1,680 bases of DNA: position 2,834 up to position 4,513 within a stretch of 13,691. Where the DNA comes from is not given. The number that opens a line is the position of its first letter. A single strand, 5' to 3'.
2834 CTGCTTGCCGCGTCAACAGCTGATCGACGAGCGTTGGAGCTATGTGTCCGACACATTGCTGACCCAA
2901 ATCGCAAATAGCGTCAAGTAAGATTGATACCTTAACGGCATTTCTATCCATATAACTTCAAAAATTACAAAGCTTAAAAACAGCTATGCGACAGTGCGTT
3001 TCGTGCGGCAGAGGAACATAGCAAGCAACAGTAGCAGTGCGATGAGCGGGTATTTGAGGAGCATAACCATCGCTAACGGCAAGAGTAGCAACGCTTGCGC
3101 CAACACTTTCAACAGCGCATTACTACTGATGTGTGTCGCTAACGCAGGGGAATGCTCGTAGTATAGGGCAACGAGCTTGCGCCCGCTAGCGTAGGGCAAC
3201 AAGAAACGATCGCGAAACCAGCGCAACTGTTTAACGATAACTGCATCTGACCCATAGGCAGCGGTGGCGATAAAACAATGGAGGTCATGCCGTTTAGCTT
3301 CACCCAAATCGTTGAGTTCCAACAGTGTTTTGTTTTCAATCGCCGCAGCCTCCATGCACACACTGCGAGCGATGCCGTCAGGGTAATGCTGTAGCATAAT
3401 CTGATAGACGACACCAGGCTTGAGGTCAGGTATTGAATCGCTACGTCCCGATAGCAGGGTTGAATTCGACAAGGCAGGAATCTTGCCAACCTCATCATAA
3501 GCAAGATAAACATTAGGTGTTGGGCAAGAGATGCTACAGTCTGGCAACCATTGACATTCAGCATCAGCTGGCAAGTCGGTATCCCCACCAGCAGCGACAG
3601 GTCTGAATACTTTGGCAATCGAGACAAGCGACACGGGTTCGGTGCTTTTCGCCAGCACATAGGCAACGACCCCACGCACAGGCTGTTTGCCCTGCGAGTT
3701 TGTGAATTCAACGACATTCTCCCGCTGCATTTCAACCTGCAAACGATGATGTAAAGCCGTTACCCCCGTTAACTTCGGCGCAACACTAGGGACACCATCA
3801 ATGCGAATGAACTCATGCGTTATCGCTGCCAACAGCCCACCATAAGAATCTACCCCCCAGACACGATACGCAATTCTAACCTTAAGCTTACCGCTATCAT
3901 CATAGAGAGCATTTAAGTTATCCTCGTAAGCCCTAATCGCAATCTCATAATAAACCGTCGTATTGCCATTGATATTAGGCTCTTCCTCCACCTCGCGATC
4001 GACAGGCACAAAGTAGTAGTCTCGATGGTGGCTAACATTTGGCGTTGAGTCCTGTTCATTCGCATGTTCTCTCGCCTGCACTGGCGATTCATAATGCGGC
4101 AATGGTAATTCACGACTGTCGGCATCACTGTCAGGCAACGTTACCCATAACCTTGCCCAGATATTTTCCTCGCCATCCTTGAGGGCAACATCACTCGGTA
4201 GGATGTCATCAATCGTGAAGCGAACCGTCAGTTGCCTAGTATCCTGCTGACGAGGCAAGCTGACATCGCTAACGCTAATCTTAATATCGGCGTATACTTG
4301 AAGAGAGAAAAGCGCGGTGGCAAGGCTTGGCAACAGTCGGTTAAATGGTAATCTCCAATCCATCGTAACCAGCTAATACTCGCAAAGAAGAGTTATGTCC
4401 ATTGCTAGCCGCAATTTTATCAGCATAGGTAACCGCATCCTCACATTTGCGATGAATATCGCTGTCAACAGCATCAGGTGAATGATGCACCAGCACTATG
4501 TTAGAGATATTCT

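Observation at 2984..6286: Three-gene module with an active M23 peptidase, an MBL-fold hydrolase and a surface protein with a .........-type C-terminal anchor: a candidate uncharacterised protein-sorting/processing system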

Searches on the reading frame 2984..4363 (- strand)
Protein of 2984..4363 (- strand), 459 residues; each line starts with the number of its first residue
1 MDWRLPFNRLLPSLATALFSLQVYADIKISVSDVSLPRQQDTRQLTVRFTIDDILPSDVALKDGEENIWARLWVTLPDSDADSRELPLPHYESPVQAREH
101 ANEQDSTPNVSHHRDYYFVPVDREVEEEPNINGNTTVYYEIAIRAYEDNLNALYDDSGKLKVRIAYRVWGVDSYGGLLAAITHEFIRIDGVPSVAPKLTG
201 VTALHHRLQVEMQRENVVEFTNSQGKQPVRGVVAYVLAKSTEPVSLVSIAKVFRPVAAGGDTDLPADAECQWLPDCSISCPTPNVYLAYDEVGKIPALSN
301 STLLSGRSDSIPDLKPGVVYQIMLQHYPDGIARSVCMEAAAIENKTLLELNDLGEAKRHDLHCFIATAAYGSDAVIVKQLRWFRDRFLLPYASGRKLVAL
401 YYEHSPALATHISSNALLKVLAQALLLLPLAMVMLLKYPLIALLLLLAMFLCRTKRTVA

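Call 3: search_protein_families(library=ncbifam, proteins=[window:2984-4363:-], max_evalue=1)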
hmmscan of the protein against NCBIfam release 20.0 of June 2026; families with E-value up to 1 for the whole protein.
window:2984-4363:- (459 aa): 1 family
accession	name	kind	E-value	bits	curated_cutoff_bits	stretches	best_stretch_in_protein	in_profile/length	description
NF041770.1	CFI_box_CTERM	domain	4.5e-20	71.2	40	1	363-426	1-65/69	CFI-box-CTERM domain-containing protein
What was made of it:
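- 3086..3277 (-): CFI-box-CTERM domain (aa 363-426): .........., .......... and YYEHSP motifs, predicted helical. NF041770 scores 71.2 bits against a cutoff of 40 (call 3).
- On CFI-box-CTERM (NCBIfam NF041770): 71.2 bits, E = 4.5e-20, aa 363-426, model positions 1-65 of 69 (call 3).
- Checked: The C-terminal region is far above chance: NCBIfam NF041770 CFI_box_CTERM scores 71.2 bits against a cutoff of 40, E = 4.5e-20, over aa 363-426 (call 3).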

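Call 4: search_protein_families(library=pfam, proteins=[window:2984-4363:-], max_evalue=1)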
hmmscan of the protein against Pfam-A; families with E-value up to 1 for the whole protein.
window:2984-4363:- (459 aa): 1 family
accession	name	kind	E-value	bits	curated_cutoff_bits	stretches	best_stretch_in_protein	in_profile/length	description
PF10621.14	FpoO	-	0.13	12.9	25.2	1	308-353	8-54/110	F420H2 dehydrogenase subunit FpoO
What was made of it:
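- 3299..4288 (-): Ectodomain (aa 26-355): two beta-sandwich domains, the second FN3-like, with conserved Cys residues (C270, C280, C336). There are no Pfam or NCBIfam hits (calls 3, 4).
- Checked: The central about 330 aa have no Pfam or NCBIfam hit (calls 3, 4).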

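Call 7: find_homologous_proteins(query=window:2984-4363:-, max_evalue=0.001)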
Query window:2984-4363:- (459 aa): 18 proteins with E <= 0.001 among 8000 candidates.
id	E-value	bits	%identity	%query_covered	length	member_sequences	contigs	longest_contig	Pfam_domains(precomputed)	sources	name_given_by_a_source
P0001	0.0e+0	1036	100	100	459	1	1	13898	-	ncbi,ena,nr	ncbi:MAG: hypothetical protein OYH77_05660 [Pseudomonadota bacterium]|nr:hypothetical protein [Pseud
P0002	1.4e-206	705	68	99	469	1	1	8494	-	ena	-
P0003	2.9e-201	687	71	94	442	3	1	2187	-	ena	-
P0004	4.4e-200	683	67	100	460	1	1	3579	-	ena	-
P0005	4.0e-163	562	77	66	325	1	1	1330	-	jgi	-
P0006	9.9e-26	109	28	89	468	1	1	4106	-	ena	-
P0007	1.8e-22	98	25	92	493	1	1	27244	-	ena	-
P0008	4.3e-20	90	40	36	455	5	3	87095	-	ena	-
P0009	9.9e-19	86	34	50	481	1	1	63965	-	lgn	-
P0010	1.6e-16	78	36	35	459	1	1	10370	-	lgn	-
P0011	6.1e-16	77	31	53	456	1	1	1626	-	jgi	jgi:hypothetical protein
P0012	1.1e-13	69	38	34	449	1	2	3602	-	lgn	-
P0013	3.0e-13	68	44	24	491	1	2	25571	-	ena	-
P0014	2.7e-9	55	40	22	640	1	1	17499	-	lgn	-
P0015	1.9e-7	49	44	17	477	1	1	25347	PF13414.13,PF13371.13,PF17820.8,PF13432.13,PF07719.24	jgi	-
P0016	8.3e-7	46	49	17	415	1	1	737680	PF22073.3,PF15780.12,PF22544.3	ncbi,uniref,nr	ncbi:CFI-box-CTERM domain-containing protein [Thermosulfurimonas sp. F29]|uniref:CFI-box-CTERM domai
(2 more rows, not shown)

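Call 8: find_encoding_contigs(protein=P0008, flank=8000, max_places=3)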
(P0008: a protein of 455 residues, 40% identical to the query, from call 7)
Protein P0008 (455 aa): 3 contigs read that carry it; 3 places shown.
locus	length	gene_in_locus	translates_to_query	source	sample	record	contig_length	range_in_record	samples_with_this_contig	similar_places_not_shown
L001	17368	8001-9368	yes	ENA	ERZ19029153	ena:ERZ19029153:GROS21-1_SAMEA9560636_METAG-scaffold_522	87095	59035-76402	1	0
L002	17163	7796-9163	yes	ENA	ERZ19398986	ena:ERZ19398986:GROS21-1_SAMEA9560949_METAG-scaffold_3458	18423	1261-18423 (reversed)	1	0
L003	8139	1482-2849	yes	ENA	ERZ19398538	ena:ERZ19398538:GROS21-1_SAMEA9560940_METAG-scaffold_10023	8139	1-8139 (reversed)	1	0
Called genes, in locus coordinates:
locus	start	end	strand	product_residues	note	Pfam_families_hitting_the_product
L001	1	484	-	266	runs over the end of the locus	-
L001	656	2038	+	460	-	PF13489:Methyltransf_23 (weak), PF13847:Methyltransf_31 (weak), PF08241:Methyltransf_11 (weak), PF08242:Methyltransf_12, PF13649:Methyltransf_25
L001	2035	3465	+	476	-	PF01073:3Beta_HSD (weak), PF01370:Epimerase, PF13460:NAD_binding_10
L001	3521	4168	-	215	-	PF00578:AhpC-TSA, PF08534:Redoxin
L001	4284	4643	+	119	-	PF13380:CoA_binding_2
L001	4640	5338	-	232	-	PF01746:tRNA_m1G_MT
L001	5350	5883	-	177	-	-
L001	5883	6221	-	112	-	PF00886:Ribosomal_S16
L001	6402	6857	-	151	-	-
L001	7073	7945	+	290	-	PF12706:Lactamase_B_2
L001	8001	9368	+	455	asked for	-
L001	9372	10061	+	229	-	PF16473:Rv2179c-like (faint), PF00929:RNase_T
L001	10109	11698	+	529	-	PF03255:ACCA (weak), PF01039:Carboxyl_trans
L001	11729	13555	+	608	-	PF07287:AtuA, PF23544:AtuA_ferredoxin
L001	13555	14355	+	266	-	PF00378:ECH_1, PF16113:ECH_2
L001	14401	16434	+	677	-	PF00289:Biotin_carb_N, PF02786:CPSase_L_D2, PF02222:ATP-grasp, PF07478:Dala_Dala_lig_C (weak), PF02785:Biotin_carb_C, PF00364:Biotin_lipoyl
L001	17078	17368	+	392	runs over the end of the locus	PF13173:AAA_14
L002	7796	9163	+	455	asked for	-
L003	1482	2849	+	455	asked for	-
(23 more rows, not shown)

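Call 9: find_encoding_contigs(protein=P0009, flank=8000, max_places=2)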
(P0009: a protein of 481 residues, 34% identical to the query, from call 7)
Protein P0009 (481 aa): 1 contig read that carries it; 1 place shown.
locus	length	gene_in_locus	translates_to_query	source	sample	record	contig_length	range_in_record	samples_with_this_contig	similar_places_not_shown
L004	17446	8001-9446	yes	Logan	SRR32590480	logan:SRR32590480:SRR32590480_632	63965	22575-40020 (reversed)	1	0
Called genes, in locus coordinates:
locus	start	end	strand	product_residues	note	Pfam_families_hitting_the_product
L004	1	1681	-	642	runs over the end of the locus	PF22745:Nlig-Ia, PF01653:DNA_ligase_aden, PF03120:OB_DNA_ligase, PF14520:HHH_5 (weak), PF00533:BRCT, PF12738:PTCB-BRCT (weak)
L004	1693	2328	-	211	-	PF05724:TPMT, PF13649:Methyltransf_25 (weak)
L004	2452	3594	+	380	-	PF13433:Peripla_BP_5, PF13458:Peripla_BP_6, PF01094:ANF_receptor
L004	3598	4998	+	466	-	PF13489:Methyltransf_23 (weak), PF13649:Methyltransf_25 (weak)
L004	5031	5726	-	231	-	PF01746:tRNA_m1G_MT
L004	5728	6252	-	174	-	PF24986:PRC_RimM (weak)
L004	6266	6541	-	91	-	PF00886:Ribosomal_S16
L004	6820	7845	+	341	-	PF12706:Lactamase_B_2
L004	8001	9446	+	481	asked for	-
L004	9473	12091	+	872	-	PF17900:Peptidase_M1_N, PF01433:Peptidase_M1, PF11940:DUF3458, PF17432:DUF3458_C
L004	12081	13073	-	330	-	PF08240:ADH_N, PF00107:ADH_zinc_N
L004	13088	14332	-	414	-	PF00278:Orn_DAP_Arg_deC, PF01168:Ala_racemase_N (weak), PF02784:Orn_Arg_deC_N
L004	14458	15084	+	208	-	PF25182:NonGDSL, PF00657:Lipase_GDSL, PF04311:DUF459 (faint), PF13472:Lipase_GDSL_2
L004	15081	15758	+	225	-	PF00005:ABC_tran, PF13304:AAA_21 (faint)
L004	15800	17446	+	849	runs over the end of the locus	PF12704:MacB_PCD (weak), PF02687:FtsX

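Call 10: find_encoding_contigs(protein=P0007, flank=8000, max_places=2)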
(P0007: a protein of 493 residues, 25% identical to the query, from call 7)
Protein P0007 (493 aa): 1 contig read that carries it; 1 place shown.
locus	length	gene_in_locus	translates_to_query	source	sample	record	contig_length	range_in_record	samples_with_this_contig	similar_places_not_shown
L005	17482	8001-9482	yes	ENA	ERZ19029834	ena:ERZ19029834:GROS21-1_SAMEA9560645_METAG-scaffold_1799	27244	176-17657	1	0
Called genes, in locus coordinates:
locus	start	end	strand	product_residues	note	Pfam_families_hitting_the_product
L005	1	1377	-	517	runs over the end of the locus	?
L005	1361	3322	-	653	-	PF22745:Nlig-Ia, PF01653:DNA_ligase_aden, PF03120:OB_DNA_ligase, PF12826:HHH_2 (weak), PF14520:HHH_5 (weak), PF00533:BRCT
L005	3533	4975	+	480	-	PF13489:Methyltransf_23, PF08241:Methyltransf_11 (weak), PF08242:Methyltransf_12, PF13649:Methyltransf_25 (weak), PF13847:Methyltransf_31 (faint)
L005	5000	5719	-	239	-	PF01746:tRNA_m1G_MT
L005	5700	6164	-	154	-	PF05239:PRC (weak), PF24986:PRC_RimM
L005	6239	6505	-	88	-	PF00886:Ribosomal_S16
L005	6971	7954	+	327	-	PF12706:Lactamase_B_2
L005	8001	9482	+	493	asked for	-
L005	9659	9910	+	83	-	-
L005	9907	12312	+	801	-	PF17900:Peptidase_M1_N, PF01433:Peptidase_M1, PF11940:DUF3458, PF17432:DUF3458_C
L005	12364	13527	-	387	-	PF00762:Ferrochelatase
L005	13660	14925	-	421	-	PF00278:Orn_DAP_Arg_deC, PF01168:Ala_racemase_N (weak), PF02784:Orn_Arg_deC_N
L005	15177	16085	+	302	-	PF00226:DnaJ, PF01556:DnaJ_C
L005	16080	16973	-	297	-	PF11306:DUF3108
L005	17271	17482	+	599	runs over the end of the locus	PF17092:PCB_OB (faint), PF21710:Spt6_S1 (faint), PF00575:S1 (weak), PF13509:S1_2 (faint), PF23459:S1_RRP5 (faint), PF00575:S1, PF00575:S1, PF00575:S1, +2 more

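Call 12: find_encoding_contigs(protein=P0016, flank=8000, max_places=2)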
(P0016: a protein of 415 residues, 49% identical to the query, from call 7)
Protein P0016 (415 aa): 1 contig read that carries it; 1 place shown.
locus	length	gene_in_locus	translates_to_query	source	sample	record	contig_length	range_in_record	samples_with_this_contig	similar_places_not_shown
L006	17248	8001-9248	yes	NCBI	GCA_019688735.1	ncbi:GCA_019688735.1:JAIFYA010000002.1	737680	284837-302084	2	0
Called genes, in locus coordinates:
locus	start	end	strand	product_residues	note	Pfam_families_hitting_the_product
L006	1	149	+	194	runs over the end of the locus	PF06825:HSBP1 (faint), PF01442:Apolipoprotein (weak)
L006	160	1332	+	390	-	PF00162:PGK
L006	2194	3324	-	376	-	PF09820:AAA-ATPase_like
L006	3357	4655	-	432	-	PF00196:GerE, PF08281:Sigma70_r4_2 (weak)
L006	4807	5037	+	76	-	PF04255:DUF433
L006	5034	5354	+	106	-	PF18480:DUF5615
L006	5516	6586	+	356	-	PF20551:DUF6765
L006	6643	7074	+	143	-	-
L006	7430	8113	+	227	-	PF18998:Flg_new_2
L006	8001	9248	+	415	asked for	PF15780:ASH, PF22073:Cep192_D4 (weak), PF22544:HYDIN_VesB_CFA65-like_Ig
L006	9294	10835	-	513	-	PF09820:AAA-ATPase_like, PF08011:PDDEXK_9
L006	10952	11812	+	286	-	PF02749:QRPTase_N, PF01729:QRPTase_C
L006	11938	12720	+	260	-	PF01946:Thi4, PF01494:FAD_binding_3 (weak), PF00890:FAD_binding_2, PF01266:DAO, PF03486:HI0933_like (weak), PF07992:Pyr_redox_2, PF12831:FAD_oxidored, PF13450:NAD_binding_8, +2 more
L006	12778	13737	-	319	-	PF01368:DHH, PF02833:DHHA2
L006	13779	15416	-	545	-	PF13167:GTP-bdg_N, PF16360:GTP-bdg_M, PF00025:Arf (faint), PF01926:MMR_HSR1, PF02492:cobW (faint)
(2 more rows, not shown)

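Call 13: find_encoding_contigs(protein=P0013, flank=8000, max_places=2)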
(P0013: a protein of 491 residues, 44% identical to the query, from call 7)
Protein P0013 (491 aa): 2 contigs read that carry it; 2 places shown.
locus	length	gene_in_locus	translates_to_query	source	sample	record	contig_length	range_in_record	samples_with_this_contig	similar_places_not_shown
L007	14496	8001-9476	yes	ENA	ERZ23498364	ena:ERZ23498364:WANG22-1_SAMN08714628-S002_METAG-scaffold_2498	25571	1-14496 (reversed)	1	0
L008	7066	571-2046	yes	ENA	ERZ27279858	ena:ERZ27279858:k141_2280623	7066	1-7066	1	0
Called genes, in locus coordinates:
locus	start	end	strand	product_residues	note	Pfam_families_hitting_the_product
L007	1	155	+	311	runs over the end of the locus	PF00072:Response_reg, PF13690:CheX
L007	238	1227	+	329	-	-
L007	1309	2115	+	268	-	-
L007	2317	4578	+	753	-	PF08298:AAA_PrkA, PF06798:PrkA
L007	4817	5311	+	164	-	PF05198:IF3_N, PF14877:mIF3 (weak), PF00707:IF3_C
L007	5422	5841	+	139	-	-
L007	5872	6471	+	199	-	-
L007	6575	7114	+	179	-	PF07977:FabA, PF22818:ApeI-like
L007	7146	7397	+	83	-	-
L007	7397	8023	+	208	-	PF01648:ACPS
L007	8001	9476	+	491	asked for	-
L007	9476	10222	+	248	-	-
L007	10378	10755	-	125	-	PF00072:Response_reg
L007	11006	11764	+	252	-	PF10816:DUF2760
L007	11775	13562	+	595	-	PF00012:HSP70, PF06723:MreB_Mbl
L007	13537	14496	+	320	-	?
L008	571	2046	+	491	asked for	-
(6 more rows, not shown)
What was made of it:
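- It lies after FabA-like, ACP-like and ACPS genes (call 13).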

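Call 14: find_encoding_contigs(protein=P0014, flank=8000, max_places=2)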
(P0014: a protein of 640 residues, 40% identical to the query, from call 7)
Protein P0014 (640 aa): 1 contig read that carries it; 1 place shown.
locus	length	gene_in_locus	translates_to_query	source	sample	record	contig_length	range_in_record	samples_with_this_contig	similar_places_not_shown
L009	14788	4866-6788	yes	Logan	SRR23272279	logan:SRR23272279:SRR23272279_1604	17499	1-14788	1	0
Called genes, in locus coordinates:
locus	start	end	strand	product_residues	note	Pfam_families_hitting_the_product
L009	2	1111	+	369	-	?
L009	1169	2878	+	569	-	PF02163:Peptidase_M50, PF00595:PDZ (faint), PF13180:PDZ_2 (weak), PF14685:PDZ_Tricorn (faint), PF17820:PDZ_6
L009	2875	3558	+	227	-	PF00814:TsaD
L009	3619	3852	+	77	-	-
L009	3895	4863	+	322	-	PF02774:Semialdhyde_dhC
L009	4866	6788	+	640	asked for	-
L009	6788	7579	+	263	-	PF01416:PseudoU_synth_1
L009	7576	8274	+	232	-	PF01553:Acyltransferase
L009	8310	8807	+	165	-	PF00572:Ribosomal_L13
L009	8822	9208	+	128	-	PF00380:Ribosomal_S9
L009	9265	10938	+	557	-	PF08486:SpoIID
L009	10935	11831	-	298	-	PF16881:LIAS_N, PF04055:Radical_SAM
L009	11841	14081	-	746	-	-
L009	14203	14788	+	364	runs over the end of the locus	PF01551:Peptidase_M23, PF03734:YkuD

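Call 28: search_protein_representatives(alignment_id=A1)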
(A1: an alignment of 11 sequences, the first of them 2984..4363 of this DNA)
Query: 11 sequences, 461 profile positions. Proteins with E-value up to 0.001 (for the whole library): 27094; up to 1e-10: 17855; up to 1e-30: 239. The best 150 are listed.
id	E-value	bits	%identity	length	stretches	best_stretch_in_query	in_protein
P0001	9.5e-154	529.4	-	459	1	3-458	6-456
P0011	8.9e-135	466.9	-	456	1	5-460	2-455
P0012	3.1e-131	455.2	-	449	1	4-460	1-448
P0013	9.8e-122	423.9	-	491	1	8-460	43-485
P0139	4.0e-112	392.2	-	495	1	1-459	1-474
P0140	9.0e-112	391.0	-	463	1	10-457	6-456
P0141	6.7e-110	384.8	-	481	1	10-458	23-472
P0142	1.7e-108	380.2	-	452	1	3-447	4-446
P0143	7.3e-103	361.6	-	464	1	5-449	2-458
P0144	7.4e-101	355.0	-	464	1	4-455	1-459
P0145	2.5e-98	346.7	-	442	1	3-446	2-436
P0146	1.9e-97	343.8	-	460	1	8-457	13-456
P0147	2.1e-97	343.6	-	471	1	9-457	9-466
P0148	1.7e-96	340.7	-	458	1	9-461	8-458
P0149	4.8e-96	339.2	-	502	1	9-458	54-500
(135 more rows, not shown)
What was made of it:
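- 2984..4363 (-): Cargo gene: 459-aa exported protein of a family with about 240 clusters (410-500 aa). Layout: signal peptide, two beta-sandwich domains, CFI-box-CTERM domain, hydrophobic helix, basic tail. A family profile finds 239 representatives at E<=1e-30, all matching over their full length (call 28).
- A profile search found 27,094 representative proteins at E<=1e-3 (call 28).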

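Call 39: predict_structure(alignment_id=A1)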
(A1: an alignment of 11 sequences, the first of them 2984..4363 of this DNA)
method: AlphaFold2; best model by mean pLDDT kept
length: 459 residues; sequences in the alignment: 11
mean_pLDDT: 62.6   pTM: 0.49
mean pLDDT of the five models: 62.6, 61.8, 61.4, 59.6, 59.4
residues with pLDDT >= 90: 1; 70-90: 154; 50-70: 206; < 50: 98
segments of 3 or more residues with pLDDT < 50: 1-24, 39-41, 78-115, 171-175, 357-371, 452-459
pLDDT, mean of each block of 10 residues (from residue 1): 41 40 55 60 68 68 57 58 37 27 28 46 63 74 68 66 68 53 64 80 81 77 67 83 80 70 72 84 77 55 71 83 76 72 62 48 41 62 69 63 59 68 66 68 61 42
secondary structure, 60 per line:
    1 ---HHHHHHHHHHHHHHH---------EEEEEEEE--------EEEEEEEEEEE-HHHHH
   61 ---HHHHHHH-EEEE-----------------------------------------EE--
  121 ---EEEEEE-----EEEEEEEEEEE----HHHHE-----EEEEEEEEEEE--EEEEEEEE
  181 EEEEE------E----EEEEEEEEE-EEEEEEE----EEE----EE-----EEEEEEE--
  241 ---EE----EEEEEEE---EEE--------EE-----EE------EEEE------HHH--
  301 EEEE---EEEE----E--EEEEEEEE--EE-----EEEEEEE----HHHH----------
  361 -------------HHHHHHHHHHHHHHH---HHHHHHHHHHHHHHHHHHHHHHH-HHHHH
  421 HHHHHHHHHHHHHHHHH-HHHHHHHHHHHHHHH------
elements in order: H4-18 E28-35 E44-54 H56-60 H64-70 E72-75 E124-129 E135-145 H150-153 E160-170 E173-185 E197-205 E207-213 E218-220 E232-238 E250-256 E260-262 E286-289 E301-304 E308-311 E319-326 E336-342 H347-350 H374-388 H392-414 H416-437 H439-453
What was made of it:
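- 3299..4288 (-): The AF2 model has mean pLDDT 62.6, with strands through aa 28-342 (call 39).
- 3086..3277 (-): Predicted helices are 374-388, 392-414 and 416-437 (call 39).
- The cargo model has only moderate confidence (pLDDT 62.6, 11 sequences, call 39).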

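Call 48: search_protein_families(library=pfam, proteins=[L007:9476-10222:+], max_evalue=0.01)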
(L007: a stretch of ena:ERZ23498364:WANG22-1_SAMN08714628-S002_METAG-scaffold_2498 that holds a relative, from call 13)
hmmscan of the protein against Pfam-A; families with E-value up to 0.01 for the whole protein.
L007:9476-10222:+ (248 aa): 0 families

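Call 71: find_encoding_contigs(protein=P0002, flank=8000, max_places=1)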
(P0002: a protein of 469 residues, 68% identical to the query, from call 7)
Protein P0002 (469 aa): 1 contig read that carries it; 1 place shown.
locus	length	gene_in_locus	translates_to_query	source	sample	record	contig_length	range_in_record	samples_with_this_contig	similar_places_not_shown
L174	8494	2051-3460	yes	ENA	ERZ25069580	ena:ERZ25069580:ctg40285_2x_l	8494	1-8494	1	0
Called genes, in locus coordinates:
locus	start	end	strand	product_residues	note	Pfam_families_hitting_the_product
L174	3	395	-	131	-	?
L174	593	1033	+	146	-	PF20109:Trans_reg_dom (faint)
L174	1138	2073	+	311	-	PF23023:Anti-Pycsar_Apyc1 (weak), PF12706:Lactamase_B_2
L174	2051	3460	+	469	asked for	-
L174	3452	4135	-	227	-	-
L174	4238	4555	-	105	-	-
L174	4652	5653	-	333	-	-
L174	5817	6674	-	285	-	-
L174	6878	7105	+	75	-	-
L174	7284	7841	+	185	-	PF00578:AhpC-TSA, PF08534:Redoxin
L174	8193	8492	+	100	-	?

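Call 74: search_protein_families(library=padloc, proteins=[window:2984-4363:-], max_evalue=0.001)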
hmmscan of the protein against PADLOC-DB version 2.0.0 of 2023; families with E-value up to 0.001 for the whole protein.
window:2984-4363:- (459 aa): 0 families

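Call 75: list_cluster_members(proteins=[window:2984-4363:-, window:4341-5276:-, window:5333-6286:-])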
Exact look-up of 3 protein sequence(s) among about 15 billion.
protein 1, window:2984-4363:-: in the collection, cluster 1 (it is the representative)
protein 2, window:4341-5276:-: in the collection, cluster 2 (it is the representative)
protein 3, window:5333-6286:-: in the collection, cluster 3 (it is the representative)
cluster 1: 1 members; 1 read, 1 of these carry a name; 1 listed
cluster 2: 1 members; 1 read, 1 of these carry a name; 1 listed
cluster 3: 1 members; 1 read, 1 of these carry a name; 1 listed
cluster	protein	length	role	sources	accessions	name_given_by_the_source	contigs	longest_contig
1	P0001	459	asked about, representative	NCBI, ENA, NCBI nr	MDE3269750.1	MAG: hypothetical protein OYH77_05660 [Pseudomonadota bacterium] | hypothetical protein [Pseudomonadota bacterium]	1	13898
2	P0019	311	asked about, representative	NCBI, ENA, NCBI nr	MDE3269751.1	MAG: MBL fold metallo-hydrolase [Pseudomonadota bacterium] | MBL fold metallo-hydrolase [Pseudomonadota bacterium]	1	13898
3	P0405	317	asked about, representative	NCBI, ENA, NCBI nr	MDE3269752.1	MAG: M23 family metallopeptidase [Pseudomonadota bacterium] | M23 family metallopeptidase [Pseudomonadota bacterium]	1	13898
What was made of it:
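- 2984..4363 (-): An identical protein is MDE3269750.1, annotated 'hypothetical protein' (calls 7, 75).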
